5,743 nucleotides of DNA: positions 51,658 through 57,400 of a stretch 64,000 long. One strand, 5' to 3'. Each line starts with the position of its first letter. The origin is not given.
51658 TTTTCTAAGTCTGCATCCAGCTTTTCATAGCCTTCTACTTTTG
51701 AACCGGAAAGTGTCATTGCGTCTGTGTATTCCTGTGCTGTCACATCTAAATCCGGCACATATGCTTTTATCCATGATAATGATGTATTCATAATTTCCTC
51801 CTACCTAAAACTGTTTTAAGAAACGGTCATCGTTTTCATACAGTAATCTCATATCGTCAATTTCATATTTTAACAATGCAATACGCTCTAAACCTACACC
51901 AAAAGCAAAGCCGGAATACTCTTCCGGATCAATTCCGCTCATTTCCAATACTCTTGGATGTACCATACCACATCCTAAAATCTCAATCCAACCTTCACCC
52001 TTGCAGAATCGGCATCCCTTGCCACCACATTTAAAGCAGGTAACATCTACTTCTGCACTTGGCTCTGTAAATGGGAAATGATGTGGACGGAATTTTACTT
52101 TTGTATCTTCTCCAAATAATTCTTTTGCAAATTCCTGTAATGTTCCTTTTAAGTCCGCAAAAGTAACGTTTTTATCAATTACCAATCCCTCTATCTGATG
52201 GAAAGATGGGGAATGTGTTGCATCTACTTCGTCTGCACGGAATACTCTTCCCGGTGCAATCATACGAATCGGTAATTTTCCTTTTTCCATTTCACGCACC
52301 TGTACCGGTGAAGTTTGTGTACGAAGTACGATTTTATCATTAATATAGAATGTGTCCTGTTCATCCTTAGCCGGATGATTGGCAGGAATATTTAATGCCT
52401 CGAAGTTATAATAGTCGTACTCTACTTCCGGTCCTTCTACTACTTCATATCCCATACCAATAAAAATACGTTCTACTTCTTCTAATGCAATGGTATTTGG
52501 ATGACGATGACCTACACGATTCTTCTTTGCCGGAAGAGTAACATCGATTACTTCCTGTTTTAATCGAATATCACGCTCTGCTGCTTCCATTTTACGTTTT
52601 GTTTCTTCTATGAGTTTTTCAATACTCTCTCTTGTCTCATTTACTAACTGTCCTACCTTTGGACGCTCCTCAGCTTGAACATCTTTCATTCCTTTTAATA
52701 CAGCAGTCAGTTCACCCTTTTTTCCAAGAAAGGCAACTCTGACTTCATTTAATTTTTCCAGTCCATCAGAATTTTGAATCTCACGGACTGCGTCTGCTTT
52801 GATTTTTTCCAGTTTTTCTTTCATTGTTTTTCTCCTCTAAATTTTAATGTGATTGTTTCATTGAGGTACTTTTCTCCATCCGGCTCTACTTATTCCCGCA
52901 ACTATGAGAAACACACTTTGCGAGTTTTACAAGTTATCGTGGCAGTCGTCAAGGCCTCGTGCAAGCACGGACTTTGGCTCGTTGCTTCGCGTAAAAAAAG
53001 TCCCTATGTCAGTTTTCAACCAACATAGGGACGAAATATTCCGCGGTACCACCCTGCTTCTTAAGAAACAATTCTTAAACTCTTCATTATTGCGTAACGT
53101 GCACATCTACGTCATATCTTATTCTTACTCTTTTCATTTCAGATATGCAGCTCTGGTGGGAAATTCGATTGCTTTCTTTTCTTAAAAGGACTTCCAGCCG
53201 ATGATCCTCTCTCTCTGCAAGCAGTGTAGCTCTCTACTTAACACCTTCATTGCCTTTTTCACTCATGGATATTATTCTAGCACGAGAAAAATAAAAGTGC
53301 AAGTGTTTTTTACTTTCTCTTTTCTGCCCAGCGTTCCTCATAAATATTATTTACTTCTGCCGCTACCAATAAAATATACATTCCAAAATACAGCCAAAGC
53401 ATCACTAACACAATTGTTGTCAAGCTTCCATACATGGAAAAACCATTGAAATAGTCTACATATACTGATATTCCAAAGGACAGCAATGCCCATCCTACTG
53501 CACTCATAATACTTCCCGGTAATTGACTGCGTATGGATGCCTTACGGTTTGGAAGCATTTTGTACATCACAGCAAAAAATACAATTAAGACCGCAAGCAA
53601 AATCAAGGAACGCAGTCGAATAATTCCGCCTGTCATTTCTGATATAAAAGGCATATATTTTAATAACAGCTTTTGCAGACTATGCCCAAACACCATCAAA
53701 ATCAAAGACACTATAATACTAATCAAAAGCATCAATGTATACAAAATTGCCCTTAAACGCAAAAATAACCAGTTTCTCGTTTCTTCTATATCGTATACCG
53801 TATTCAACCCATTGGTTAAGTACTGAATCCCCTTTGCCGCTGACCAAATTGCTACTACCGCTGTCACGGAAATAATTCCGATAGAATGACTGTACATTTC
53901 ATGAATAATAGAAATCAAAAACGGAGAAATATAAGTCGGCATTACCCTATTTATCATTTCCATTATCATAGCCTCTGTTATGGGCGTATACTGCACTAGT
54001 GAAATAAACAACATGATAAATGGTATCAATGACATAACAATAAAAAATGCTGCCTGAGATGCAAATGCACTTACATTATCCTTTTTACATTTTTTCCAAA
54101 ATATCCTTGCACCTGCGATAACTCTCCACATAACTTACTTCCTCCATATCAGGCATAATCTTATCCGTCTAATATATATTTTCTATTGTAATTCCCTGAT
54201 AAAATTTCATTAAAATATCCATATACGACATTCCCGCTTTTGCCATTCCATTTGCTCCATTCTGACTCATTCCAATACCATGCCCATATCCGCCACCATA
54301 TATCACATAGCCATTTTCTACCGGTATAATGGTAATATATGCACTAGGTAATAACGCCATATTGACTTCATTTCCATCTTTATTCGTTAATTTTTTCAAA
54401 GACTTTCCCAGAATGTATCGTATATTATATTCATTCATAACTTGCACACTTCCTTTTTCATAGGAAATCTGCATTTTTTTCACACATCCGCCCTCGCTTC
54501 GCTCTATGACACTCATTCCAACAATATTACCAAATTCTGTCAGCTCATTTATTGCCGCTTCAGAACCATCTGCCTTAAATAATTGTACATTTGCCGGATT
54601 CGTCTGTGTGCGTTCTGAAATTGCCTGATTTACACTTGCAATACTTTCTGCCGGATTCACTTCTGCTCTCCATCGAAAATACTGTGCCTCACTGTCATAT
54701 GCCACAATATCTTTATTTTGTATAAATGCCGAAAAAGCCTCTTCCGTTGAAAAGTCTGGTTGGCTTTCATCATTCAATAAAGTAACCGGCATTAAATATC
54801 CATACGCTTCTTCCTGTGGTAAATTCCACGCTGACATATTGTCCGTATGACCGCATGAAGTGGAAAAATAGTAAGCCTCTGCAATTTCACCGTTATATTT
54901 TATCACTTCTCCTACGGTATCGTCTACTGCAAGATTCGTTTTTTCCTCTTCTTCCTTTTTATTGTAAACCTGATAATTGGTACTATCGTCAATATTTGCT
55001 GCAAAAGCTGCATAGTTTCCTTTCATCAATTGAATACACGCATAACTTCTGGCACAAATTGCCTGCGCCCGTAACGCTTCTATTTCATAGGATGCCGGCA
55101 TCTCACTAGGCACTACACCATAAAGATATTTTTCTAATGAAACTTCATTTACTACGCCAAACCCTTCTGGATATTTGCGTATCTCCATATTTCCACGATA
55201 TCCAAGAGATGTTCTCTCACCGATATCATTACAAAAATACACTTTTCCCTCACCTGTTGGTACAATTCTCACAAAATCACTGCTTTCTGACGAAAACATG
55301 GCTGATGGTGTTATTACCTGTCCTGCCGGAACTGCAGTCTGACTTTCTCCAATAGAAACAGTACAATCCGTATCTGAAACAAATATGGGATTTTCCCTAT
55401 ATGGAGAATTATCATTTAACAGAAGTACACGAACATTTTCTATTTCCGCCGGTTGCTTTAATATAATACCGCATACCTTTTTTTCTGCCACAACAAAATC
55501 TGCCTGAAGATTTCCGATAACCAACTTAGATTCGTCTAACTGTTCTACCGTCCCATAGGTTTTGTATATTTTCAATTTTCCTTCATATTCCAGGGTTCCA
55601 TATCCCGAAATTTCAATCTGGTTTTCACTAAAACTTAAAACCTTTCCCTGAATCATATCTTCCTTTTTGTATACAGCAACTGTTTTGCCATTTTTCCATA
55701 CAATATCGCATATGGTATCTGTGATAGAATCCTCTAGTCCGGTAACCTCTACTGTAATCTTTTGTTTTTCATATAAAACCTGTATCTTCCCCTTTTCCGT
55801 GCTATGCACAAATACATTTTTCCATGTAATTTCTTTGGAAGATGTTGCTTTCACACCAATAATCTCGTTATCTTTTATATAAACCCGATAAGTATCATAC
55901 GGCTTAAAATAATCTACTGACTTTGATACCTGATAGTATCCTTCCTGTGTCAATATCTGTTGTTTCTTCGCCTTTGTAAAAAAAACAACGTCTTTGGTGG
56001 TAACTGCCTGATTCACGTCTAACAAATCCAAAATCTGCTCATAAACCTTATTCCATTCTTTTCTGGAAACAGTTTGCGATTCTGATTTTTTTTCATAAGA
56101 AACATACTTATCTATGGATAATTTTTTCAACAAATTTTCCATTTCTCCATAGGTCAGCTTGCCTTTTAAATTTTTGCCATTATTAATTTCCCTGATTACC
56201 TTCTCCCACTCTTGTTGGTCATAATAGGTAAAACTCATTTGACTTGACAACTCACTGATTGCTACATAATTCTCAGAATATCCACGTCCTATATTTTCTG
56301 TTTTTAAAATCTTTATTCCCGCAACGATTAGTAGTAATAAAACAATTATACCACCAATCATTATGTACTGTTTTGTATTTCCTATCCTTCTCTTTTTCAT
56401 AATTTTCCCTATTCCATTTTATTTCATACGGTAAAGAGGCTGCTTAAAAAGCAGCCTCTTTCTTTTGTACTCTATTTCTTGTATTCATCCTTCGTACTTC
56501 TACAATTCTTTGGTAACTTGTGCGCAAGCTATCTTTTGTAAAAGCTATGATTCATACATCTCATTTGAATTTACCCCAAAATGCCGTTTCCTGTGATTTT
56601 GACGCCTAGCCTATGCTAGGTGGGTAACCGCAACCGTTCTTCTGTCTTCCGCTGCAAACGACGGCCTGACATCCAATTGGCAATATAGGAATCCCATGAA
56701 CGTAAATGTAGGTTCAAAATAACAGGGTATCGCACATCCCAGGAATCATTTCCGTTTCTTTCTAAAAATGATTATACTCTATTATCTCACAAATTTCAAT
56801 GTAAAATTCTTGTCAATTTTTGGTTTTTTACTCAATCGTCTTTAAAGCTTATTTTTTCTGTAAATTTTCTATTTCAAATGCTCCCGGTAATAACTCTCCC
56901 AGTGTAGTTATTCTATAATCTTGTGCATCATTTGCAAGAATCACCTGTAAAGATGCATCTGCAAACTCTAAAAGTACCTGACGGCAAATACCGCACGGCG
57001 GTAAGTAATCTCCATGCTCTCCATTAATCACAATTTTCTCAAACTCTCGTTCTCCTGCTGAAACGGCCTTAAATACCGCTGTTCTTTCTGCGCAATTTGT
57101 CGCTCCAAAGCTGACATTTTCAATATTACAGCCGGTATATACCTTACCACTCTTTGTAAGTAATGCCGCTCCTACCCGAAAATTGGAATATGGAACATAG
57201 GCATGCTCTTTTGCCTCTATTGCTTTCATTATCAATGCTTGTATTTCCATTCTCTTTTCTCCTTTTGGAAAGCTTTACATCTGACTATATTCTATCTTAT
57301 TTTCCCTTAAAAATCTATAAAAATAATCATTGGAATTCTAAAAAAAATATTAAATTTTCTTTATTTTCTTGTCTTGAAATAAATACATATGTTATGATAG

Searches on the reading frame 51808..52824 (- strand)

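Call 35: search_protein_families(library=pfam, proteins=[window:51808-52824:-], max_evalue=0.00001)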
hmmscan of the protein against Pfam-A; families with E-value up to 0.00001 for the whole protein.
window:51808-52824:- (339 aa): 2 families
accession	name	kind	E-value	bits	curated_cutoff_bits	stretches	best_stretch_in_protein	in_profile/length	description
PF01409.25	tRNA-synt_2d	-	5.9e-106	353.9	19.8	1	93-339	2-246/246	tRNA synthetases class II core domain (F)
PF02912.23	Phe_tRNA-synt_N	-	2.2e-24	85.6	22.3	1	22-88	3-69/69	Aminoacyl tRNA synthetase class II, N-terminal domain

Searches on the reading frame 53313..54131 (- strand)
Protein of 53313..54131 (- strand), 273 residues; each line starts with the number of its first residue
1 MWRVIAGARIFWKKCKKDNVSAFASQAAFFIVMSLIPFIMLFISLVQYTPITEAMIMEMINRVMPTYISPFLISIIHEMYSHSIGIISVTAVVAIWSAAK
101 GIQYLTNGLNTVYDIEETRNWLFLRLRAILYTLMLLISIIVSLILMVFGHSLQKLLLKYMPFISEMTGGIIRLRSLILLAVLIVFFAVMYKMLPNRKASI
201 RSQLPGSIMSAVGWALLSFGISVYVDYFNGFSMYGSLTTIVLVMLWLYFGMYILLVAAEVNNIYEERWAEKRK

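Call 35: search_protein_families(library=pfam, proteins=[window:53313-54131:-], max_evalue=0.00001)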
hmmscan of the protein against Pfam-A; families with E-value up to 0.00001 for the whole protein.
window:53313-54131:- (273 aa): 1 family
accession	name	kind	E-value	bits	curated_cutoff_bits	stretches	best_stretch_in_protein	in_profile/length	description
PF03631.20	Virul_fac_BrkB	-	1.9e-54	185.5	33.7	1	17-267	2-258/259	Virulence factor BrkB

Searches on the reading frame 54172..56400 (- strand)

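Call 35: search_protein_families(library=pfam, proteins=[window:54172-56400:-], max_evalue=0.00001)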
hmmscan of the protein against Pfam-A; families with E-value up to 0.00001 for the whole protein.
window:54172-56400:- (743 aa): 1 family
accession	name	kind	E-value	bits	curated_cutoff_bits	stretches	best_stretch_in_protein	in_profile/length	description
PF08486.15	SpoIID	-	3.9e-27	95.2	23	1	412-502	3-97/97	Stage II sporulation protein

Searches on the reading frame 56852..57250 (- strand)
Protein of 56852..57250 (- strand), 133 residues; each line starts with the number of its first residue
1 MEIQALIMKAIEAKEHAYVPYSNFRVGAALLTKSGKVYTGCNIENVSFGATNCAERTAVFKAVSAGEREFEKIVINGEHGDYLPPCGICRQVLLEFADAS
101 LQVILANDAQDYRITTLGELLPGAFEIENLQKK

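Call 35: search_protein_families(library=pfam, proteins=[window:56852-57250:-], max_evalue=0.00001)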
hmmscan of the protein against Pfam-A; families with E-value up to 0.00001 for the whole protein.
window:56852-57250:- (133 aa): 2 families
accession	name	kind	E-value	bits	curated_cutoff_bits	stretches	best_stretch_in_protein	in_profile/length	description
PF00383.29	dCMP_cyt_deam_1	-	6.2e-18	65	25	1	3-100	4-97/102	Cytidine and deoxycytidylate deaminase zinc-binding region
PF08211.18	dCMP_cyt_deam_2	-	1.1e-10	42.2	25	1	4-74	42-111/130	Cytidine and deoxycytidylate deaminase zinc-binding region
